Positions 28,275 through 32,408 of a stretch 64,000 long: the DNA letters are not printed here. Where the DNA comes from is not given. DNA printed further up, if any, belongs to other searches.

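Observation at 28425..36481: Membrane-anchored giant HerA/FtsK/VirD4-like ATPase, sequon-rich surface protein, secretion ATPase and Flp-like pilin, with no platform protein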

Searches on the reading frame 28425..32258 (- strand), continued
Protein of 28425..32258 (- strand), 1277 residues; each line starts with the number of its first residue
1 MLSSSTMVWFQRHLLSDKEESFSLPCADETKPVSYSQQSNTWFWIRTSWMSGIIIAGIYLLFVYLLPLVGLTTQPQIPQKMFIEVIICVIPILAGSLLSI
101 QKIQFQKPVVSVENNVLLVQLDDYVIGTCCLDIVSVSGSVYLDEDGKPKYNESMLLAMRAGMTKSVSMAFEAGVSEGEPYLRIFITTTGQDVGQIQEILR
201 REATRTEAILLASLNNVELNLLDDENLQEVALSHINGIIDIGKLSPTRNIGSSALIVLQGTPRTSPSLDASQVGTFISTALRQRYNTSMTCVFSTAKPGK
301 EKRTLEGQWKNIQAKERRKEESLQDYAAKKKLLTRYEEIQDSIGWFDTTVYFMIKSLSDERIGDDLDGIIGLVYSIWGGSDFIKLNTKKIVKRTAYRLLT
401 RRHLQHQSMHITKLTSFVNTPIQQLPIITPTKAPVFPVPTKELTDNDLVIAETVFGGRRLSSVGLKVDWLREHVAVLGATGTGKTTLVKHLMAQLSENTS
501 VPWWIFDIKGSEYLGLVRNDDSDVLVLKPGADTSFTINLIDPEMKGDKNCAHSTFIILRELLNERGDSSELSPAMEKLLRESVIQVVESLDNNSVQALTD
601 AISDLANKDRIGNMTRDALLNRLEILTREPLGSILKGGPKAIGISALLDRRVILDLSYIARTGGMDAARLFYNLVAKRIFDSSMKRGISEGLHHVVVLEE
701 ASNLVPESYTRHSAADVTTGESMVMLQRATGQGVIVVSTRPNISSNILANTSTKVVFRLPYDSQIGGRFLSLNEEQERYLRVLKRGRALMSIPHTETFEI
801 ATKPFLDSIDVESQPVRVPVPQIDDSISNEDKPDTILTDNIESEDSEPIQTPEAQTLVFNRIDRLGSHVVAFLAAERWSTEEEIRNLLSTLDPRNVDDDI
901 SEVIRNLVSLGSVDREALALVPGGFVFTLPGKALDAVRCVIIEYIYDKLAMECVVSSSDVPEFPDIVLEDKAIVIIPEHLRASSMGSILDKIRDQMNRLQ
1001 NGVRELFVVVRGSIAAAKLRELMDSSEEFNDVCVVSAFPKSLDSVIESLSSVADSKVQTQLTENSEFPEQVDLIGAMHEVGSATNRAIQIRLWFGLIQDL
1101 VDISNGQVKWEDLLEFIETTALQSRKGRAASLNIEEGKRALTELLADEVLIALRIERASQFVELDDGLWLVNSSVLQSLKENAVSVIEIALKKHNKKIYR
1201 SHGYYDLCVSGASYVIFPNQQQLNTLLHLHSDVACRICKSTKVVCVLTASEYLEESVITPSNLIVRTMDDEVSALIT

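Call 63: find_encoding_contigs(protein=P0263, flank=10000, max_places=1)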
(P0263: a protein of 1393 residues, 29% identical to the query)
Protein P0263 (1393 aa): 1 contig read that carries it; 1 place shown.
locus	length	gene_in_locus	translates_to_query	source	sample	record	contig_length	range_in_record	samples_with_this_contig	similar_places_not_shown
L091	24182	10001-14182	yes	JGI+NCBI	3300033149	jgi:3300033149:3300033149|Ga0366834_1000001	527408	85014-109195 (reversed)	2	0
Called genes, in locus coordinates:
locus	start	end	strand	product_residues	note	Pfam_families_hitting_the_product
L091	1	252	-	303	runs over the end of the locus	PF04909:Amidohydro_2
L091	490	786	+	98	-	PF01037:AsnC_trans_reg (weak)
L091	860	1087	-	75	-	PF00125:Histone, PF02291:TFIID-31kDa (weak), PF00808:CBFD_NFYB_HMF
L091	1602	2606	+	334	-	PF04087:DUF389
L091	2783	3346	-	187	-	PF02887:PK_C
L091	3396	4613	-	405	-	PF18301:preATP-grasp_3, PF02655:ATP-grasp_3, PF14397:ATPgrasp_ST (faint), PF02786:CPSase_L_D2 (faint), PF07478:Dala_Dala_lig_C (weak), PF13535:ATP-grasp_4 (weak)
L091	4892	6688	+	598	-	PF02837:Glyco_hydro_2_N, PF22666:Glyco_hydro_2_N2 (weak), PF00703:Glyco_hydro_2 (weak), PF02836:Glyco_hydro_2_C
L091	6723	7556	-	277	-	PF01841:Transglut_core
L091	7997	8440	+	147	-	PF00011:HSP20, PF17886:ArsA_HSP20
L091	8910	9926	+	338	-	PF08271:Zn_Ribbon_TF (weak)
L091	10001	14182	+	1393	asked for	-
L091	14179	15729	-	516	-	PF02310:B12-binding, PF04055:Radical_SAM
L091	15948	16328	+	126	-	-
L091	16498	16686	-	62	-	-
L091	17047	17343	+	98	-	PF01022:HTH_5 (weak)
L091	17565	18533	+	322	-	PF03259:Robl_LC7 (faint)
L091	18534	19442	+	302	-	-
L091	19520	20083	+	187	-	PF00009:GTP_EFTU (faint), PF00025:Arf, PF00071:Ras, PF08477:Roc (weak)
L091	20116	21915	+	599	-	-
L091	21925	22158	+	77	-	-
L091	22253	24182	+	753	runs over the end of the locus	PF00437:T2SSE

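Call 65: list_cluster_members(proteins=[P0263, P0262, P0264, P0266, P0260, P0270, P0248, P0275, P0281, P0267])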
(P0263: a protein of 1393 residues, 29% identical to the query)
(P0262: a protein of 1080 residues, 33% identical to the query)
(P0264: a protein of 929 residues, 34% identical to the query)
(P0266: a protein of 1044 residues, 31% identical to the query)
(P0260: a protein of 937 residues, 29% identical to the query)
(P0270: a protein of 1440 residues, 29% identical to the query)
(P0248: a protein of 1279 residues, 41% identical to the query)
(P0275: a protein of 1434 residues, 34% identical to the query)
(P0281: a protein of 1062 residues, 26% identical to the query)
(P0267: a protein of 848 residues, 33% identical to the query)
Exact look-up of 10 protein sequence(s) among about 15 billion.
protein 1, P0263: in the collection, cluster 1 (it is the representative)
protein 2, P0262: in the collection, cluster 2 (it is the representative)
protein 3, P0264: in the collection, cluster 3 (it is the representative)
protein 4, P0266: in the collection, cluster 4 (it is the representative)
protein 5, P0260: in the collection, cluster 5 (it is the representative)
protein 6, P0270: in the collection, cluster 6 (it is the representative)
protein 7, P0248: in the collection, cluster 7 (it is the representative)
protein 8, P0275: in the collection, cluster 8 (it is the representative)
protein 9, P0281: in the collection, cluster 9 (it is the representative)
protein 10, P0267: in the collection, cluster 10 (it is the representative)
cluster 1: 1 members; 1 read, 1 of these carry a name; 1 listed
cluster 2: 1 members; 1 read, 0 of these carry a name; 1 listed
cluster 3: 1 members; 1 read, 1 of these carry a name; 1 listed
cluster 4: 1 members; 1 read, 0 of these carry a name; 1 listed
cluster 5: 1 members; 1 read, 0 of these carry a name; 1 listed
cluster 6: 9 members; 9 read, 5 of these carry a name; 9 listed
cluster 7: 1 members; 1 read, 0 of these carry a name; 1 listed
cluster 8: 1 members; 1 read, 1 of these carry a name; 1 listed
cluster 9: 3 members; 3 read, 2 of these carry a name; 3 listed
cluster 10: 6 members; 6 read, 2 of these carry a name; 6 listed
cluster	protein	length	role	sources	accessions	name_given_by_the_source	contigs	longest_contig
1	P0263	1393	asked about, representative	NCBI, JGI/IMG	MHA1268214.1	MAG: ATP-binding protein [Candidatus Helarchaeota archaeon]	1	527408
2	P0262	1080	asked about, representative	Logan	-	-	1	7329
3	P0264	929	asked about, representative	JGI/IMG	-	hypothetical protein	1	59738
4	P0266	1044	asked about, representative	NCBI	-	-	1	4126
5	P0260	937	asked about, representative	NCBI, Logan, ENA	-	-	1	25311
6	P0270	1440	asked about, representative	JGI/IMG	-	-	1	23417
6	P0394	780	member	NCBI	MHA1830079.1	MAG: hypothetical protein ACTSWR_00940, partial [Candidatus Helarchaeota archaeon]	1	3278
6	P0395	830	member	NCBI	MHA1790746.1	MAG: hypothetical protein ACTSXT_16135, partial [Candidatus Helarchaeota archaeon]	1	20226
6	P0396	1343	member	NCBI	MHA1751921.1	MAG: hypothetical protein ACTSYZ_06070 [Candidatus Helarchaeota archaeon]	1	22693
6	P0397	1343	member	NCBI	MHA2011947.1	MAG: hypothetical protein ACTSWG_06260 [Candidatus Helarchaeota archaeon]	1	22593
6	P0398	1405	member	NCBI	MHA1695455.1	MAG: hypothetical protein ACTSUG_09350 [Candidatus Helarchaeota archaeon]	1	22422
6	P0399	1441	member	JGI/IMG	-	-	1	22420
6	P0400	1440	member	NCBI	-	-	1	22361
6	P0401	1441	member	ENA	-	-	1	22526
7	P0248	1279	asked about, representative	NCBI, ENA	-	-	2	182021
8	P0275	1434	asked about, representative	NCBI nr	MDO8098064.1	DUF87 domain-containing protein [Candidatus Njordarchaeota archaeon]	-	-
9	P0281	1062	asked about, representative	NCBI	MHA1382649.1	MAG: ATP-binding protein [Candidatus Helarchaeota archaeon]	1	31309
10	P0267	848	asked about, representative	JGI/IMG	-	-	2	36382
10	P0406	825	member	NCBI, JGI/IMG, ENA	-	-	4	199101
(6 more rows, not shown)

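Call 66: search_protein_families(library=pfam, proteins=[L091:8910-9926:+, L091:20116-21915:+, L091:22253-24182:+], max_evalue=10)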
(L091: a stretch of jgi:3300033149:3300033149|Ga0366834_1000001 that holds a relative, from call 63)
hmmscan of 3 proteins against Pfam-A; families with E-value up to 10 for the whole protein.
L091:8910-9926:+ (338 aa): 6 families
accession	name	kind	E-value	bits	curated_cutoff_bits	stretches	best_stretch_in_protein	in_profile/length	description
PF08271.17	Zn_Ribbon_TF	-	8.2e-07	28.9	29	1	11-40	5-35/43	TFIIB zinc-binding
PF00382.24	TFIIB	-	0.00029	21.3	23.6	1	124-190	10-73/92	Transcription factor TFIIB repeat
PF00134.28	Cyclin_N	-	0.00079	19.6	23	1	104-222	16-125/127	Cyclin, N-terminal domain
PF21443.2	G3P_pilus-bind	-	0.094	13.3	27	1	298-333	26-60/105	G3P, pilus binding domain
PF08279.18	HTH_11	-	0.1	12.9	25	1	178-218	11-46/55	HTH domain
PF23762.1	SHCBP_N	-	0.13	12.4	27.1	1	93-141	139-187/229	SHCBP N-terminal domain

L091:20116-21915:+ (599 aa): 0 families

L091:22253-24182:+ (643 aa): 26 families (the best 25 are shown)
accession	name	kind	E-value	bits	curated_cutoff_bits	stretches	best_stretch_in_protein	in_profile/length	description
PF00437.27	T2SSE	-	5.3e-12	45.5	24.9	1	356-593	27-254/370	Type II/IV secretion system protein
PF13401.12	AAA_22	-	0.00017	22.3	27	1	470-492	4-26/130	AAA domain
PF01078.27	Mg_chelatase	-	0.00068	19.5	20.3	1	471-521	22-73/207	Magnesium chelatase, subunit ChlI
PF00005.33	ABC_tran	-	0.0012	19.9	25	1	466-496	6-36/137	ABC transporter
PF13191.12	AAA_16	-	0.002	19.1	32.6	1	472-498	25-52/167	AAA ATPase domain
PF13521.12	AAA_28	-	0.0021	18.8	27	1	474-494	2-22/164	AAA domain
PF20720.3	nSTAND3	-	0.0024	18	27.2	1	468-504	14-51/155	Novel STAND NTPase 3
PF13555.12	AAA_29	-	0.0039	17.4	27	1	471-500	22-52/61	P-loop containing region of AAA domain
PF02463.25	SMC_N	-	0.0077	16.1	40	1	470-544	23-101/220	RecF/RecN/SMC N terminal domain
PF13479.12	AAA_24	-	0.014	15.6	27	1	471-491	2-22/195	AAA domain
PF01695.23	IstB_IS21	-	0.016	15.2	24.1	1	468-503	89-124/238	IstB-like ATP binding protein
PF13238.12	AAA_18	-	0.02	15.8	29.4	1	474-492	1-19/128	AAA domain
PF03193.22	RsgA_GTPase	-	0.02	15.1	30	1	465-492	100-127/174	RsgA GTPase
PF13245.12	AAA_19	-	0.026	15.1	25.1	1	469-490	9-30/134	AAA domain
PF00004.35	AAA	-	0.03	15.2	21.2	1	475-491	2-18/131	ATPase family associated with various cellular activities (AAA)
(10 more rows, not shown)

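Call 67: find_encoding_contigs(protein=P0406, flank=10000, max_places=1)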
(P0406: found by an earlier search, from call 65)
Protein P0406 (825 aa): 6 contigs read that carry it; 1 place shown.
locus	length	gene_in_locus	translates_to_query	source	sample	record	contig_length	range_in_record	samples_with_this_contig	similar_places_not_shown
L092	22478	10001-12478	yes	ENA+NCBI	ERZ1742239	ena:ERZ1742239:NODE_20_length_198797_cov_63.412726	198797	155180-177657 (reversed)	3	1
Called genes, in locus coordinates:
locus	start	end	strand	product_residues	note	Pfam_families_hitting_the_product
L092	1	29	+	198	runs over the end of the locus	PF01170:UPF0020, PF06325:PrmA, PF03602:Cons_hypoth95 (weak), PF05175:MTS, PF02475:TRM5-TYW2_MTfase (weak), PF13847:Methyltransf_31, PF08241:Methyltransf_11 (faint), PF13649:Methyltransf_25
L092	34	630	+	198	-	PF14382:ECR1_N, PF10447:EXOSC1 (faint)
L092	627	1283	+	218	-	PF09840:DUF2067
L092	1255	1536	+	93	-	PF13656:RNA_pol_L_2, PF01193:RNA_pol_L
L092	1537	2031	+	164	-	PF11469:Ribonucleas_3_2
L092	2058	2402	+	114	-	PF02150:Zn_ribbon_RPB9, PF01096:Zn_ribbon_TFIIS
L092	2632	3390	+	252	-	PF00705:PCNA_N, PF02144:Rad1, PF04139:Rad9 (weak), PF02747:PCNA_C, PF02768:DNA_pol3_beta_3 (weak)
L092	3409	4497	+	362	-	PF26466:DNA_primase_lrg_N, PF04104:DNA_primase_lrg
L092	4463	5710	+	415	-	PF01896:DNA_primase_S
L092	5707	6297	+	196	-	PF22090:Gins51_C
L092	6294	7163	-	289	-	PF00571:CBS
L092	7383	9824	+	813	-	PF01326:PPDK_N, PF00391:PEP-utilizers, PF02896:PEP-utilizers_C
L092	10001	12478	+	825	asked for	PF01935:DUF87, PF10412:TrwB_AAD_bind (weak)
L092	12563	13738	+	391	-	PF01926:MMR_HSR1, PF16897:MMR_HSR1_Xtn, PF02824:TGS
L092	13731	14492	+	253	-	PF00588:SpoU_methylase, PF09936:Methyltrn_RNA_4 (weak)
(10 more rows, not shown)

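Call 68: find_encoding_contigs(protein=P0260, flank=10000, max_places=1)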
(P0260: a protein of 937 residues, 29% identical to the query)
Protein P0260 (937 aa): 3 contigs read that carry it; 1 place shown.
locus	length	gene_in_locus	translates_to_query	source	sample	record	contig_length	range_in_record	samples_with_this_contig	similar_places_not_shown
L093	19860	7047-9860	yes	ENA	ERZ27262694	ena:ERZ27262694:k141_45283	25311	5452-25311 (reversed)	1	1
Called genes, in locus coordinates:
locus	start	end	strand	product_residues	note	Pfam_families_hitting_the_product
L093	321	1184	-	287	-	PF02749:QRPTase_N, PF01729:QRPTase_C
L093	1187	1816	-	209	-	PF01871:AMMECR1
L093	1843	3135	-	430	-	PF01979:Amidohydro_1, PF07969:Amidohydro_3 (weak), PF12890:DHOase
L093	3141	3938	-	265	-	PF00571:CBS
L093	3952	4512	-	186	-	PF00571:CBS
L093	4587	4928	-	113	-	-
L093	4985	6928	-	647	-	-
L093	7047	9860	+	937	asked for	PF01935:DUF87, PF10412:TrwB_AAD_bind (weak)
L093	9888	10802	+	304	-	PF02729:OTCace_N, PF00185:OTCace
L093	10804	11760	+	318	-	PF00288:GHMP_kinases_N, PF08544:GHMP_kinases_C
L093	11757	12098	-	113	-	PF06677:Auto_anti-p27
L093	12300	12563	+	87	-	PF03685:UPF0147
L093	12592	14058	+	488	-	PF10150:RNase_E_G, PF04167:DUF402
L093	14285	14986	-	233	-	PF01381:HTH_3 (weak)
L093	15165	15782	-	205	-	PF00318:Ribosomal_S2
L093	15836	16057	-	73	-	PF01194:RNA_pol_N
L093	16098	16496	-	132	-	PF00380:Ribosomal_S9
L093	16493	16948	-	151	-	PF00572:Ribosomal_L13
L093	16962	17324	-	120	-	PF17135:Ribosomal_L18, PF00828:Ribosomal_L27A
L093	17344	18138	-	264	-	PF01193:RNA_pol_L, PF01000:RNA_pol_A_bac, PF12838:Fer4_7 (faint), PF13484:Fer4_16 (faint), PF00037:Fer4 (weak), PF12837:Fer4_6 (weak), PF13187:Fer4_9, PF13237:Fer4_10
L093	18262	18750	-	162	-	PF00025:Arf, PF00071:Ras, PF01926:MMR_HSR1 (weak), PF08477:Roc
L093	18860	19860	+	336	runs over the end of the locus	PF00465:Fe-ADH, PF13685:Fe-ADH_2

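Call 72: find_related_loci(query=A9, collection=metagenome_contigs, flank=10000)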
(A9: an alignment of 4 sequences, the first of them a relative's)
Query A9 (1080 aa) in metagenome_contigs; peptide patterns used: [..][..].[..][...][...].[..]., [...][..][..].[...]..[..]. (x = any residue, [..] = any of these).
167 stretches matched a pattern; 15 encode a relative of the query (tblastn E <= 1e-3); 15 distinct loci.
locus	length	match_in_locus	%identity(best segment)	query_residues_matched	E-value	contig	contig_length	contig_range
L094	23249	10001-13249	81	1-1079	0e+0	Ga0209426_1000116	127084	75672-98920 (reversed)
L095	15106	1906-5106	61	5-1070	0e+0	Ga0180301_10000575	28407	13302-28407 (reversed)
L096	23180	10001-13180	61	14-1074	0e+0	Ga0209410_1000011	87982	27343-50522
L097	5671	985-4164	61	14-1074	0e+0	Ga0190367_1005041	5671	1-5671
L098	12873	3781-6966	60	8-1067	0e+0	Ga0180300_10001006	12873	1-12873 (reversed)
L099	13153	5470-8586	61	32-1069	0e+0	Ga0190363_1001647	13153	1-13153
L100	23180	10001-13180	61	14-1074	0e+0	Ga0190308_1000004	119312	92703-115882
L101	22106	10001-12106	41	98-821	1e-165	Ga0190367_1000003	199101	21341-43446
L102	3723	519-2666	36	152-840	7e-129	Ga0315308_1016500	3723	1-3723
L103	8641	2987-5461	31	11-827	1e-92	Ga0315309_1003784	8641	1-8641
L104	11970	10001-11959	34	236-864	2e-88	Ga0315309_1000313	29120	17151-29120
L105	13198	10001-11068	34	454-815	6e-60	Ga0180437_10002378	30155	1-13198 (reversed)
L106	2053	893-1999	32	442-815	5e-59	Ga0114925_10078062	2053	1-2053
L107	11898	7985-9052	33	454-815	6e-56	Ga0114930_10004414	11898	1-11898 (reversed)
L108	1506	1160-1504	43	478-594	3e-19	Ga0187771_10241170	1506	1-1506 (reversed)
